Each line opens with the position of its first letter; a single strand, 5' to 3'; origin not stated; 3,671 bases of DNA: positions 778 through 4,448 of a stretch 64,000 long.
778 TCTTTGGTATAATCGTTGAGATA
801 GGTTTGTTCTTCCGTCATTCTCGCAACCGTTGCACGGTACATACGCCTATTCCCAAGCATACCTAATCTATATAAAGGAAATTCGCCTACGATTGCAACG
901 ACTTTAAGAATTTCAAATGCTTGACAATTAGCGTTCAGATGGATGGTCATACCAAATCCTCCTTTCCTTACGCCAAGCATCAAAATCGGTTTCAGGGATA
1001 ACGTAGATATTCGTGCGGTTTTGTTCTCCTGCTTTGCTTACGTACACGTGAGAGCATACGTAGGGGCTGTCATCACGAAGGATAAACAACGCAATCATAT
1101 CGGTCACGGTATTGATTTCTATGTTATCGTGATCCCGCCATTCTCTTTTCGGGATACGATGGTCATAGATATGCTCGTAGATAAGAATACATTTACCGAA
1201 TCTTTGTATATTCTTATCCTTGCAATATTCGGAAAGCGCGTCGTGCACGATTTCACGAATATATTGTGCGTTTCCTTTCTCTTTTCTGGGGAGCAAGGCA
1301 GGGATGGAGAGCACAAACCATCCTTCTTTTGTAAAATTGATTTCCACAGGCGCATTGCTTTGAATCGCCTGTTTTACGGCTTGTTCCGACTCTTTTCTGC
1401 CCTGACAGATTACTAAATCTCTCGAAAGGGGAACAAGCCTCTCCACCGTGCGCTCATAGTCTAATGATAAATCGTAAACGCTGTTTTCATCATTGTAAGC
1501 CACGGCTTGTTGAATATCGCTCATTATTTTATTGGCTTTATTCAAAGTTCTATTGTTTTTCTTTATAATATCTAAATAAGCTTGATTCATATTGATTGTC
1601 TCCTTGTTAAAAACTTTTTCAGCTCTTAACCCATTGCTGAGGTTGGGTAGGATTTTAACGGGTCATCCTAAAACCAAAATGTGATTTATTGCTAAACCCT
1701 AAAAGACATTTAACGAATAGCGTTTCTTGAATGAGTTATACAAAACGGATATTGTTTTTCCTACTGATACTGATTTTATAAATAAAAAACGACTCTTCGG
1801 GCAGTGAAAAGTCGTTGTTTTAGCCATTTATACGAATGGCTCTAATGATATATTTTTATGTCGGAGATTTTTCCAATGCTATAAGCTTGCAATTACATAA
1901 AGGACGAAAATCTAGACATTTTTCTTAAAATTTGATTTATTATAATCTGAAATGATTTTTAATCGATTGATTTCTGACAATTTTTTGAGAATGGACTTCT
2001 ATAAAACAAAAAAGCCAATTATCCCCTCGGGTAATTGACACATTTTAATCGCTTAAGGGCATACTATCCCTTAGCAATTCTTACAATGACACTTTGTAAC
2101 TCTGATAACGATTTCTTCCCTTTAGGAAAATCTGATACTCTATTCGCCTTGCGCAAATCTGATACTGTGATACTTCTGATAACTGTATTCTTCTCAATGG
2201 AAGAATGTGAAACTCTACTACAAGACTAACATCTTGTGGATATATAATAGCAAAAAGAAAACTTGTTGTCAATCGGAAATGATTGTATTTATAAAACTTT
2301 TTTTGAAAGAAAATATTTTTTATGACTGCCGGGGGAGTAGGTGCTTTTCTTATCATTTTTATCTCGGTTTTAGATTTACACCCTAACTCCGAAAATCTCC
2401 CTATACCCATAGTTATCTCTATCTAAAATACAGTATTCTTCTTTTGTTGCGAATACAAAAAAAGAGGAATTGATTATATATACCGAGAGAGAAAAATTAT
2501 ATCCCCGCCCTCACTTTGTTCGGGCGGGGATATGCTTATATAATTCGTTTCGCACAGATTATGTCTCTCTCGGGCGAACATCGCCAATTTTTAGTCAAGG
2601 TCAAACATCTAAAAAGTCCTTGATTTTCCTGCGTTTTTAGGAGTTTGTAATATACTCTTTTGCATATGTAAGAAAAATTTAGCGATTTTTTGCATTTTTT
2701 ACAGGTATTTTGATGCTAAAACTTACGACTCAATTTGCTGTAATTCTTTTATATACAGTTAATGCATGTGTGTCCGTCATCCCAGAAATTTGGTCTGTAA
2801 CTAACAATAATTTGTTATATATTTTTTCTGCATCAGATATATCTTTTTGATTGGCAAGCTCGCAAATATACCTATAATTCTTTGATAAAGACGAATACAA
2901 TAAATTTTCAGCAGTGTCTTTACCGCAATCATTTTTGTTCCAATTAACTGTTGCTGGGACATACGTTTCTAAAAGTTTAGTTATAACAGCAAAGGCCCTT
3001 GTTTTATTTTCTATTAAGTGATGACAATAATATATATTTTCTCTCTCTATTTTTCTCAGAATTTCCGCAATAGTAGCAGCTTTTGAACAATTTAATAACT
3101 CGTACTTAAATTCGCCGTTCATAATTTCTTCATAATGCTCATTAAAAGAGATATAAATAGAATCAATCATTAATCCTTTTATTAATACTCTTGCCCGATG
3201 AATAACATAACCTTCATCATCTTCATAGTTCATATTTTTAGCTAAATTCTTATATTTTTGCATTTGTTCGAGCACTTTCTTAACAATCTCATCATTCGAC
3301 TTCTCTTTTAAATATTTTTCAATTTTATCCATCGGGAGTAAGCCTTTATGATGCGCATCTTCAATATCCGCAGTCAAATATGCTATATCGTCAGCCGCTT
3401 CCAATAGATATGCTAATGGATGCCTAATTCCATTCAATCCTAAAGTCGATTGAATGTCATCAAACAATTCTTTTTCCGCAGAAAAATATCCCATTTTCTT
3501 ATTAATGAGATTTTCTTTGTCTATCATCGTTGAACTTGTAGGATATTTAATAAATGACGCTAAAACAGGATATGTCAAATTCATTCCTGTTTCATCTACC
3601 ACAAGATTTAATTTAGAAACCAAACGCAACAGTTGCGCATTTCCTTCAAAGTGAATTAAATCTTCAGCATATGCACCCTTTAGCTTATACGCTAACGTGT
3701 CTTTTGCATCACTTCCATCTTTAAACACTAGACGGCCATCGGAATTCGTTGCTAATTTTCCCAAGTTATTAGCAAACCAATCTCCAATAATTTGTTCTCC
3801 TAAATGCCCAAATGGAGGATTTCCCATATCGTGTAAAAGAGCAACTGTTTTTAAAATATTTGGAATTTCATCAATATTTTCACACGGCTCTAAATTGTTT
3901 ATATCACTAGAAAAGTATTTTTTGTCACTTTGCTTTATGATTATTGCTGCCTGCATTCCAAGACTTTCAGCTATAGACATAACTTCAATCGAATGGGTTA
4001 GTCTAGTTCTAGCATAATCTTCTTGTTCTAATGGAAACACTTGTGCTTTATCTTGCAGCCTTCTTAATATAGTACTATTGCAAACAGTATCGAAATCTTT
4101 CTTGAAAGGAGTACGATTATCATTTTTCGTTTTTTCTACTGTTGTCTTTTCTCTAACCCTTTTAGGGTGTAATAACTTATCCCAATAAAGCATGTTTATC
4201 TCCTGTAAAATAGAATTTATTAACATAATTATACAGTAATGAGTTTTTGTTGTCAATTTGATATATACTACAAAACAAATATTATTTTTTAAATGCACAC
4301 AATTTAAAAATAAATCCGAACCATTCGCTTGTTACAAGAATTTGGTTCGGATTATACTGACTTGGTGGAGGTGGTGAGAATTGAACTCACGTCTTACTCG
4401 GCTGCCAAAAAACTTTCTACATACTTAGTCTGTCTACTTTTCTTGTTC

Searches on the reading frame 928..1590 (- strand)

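Call 53: search_protein_families(library=pfam, proteins=[window:928-1590:-], max_evalue=0.001)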
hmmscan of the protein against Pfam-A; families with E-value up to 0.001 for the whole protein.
window:928-1590:- (220 aa): 1 family
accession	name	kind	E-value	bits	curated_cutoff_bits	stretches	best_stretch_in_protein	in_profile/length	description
PF19595.4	DUF6100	-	2.5e-26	93.2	27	1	24-215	31-216/222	Family of unknown function (DUF6100)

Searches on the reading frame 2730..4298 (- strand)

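Call 53: search_protein_families(library=pfam, proteins=[window:2730-4298:-], max_evalue=0.001)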
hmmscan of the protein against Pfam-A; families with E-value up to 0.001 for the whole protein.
window:2730-4298:- (522 aa): 2 families
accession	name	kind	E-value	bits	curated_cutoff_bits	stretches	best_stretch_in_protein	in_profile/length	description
PF01966.28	HD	-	1.3e-06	29.1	22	1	99-171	1-49/116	HD domain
PF13286.11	HD_assoc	-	2.3e-06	28.5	22.2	1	471-518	46-91/91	Phosphohydrolase-associated domain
